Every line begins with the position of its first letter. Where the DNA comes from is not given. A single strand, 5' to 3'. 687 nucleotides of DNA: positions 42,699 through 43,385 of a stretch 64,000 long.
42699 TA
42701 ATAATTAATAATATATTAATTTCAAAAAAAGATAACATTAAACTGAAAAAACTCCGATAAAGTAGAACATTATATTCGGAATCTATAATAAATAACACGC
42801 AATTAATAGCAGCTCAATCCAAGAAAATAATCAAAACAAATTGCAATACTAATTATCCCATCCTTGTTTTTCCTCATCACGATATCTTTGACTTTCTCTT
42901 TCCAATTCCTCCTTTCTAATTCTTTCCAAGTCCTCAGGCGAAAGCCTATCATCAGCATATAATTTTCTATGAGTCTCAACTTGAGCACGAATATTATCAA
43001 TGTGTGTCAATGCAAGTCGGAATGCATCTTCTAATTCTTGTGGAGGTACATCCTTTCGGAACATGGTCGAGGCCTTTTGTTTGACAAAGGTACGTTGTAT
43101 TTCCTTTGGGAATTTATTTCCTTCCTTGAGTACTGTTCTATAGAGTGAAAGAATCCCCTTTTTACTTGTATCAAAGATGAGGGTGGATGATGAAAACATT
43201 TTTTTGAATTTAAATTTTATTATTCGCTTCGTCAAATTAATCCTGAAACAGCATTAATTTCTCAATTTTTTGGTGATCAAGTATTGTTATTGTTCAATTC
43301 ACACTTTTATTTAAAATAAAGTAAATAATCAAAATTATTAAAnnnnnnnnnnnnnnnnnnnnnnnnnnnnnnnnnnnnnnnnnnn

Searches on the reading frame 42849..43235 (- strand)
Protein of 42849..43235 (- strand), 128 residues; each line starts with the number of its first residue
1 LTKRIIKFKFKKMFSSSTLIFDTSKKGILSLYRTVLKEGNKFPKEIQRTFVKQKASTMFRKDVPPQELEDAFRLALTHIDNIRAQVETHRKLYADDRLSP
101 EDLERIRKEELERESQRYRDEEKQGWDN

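Call 3: search_protein_families(library=pfam, proteins=[window:42849-43235:-], max_evalue=1)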
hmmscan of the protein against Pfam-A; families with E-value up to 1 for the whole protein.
window:42849-43235:- (128 aa): 6 families
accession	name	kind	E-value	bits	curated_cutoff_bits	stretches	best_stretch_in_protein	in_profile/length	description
PF05347.21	Complex1_LYR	-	1.4e-06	28.6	24.8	1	28-62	3-37/59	Complex 1 protein (LYR family)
PF13232.12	Complex1_LYR_1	-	0.00027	22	21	1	28-118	3-95/99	Complex1_LYR-like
PF20263.4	LYRM2-like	-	0.00044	21.1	26.8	1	31-63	1-33/85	LYR motif-containing protein 2-like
PF13233.12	Complex1_LYR_2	-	0.0071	17.5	22.3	1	29-64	2-38/80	Complex1_LYR-like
PF09894.15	MJ0548_N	-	0.033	14.2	26.8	1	37-101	122-182/196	Connectase MJ0548-like, N-terminal domain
PF06350.17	HSL_N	-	0.15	11.5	25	1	44-96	81-132/306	Hormone-sensitive lipase (HSL) N-terminus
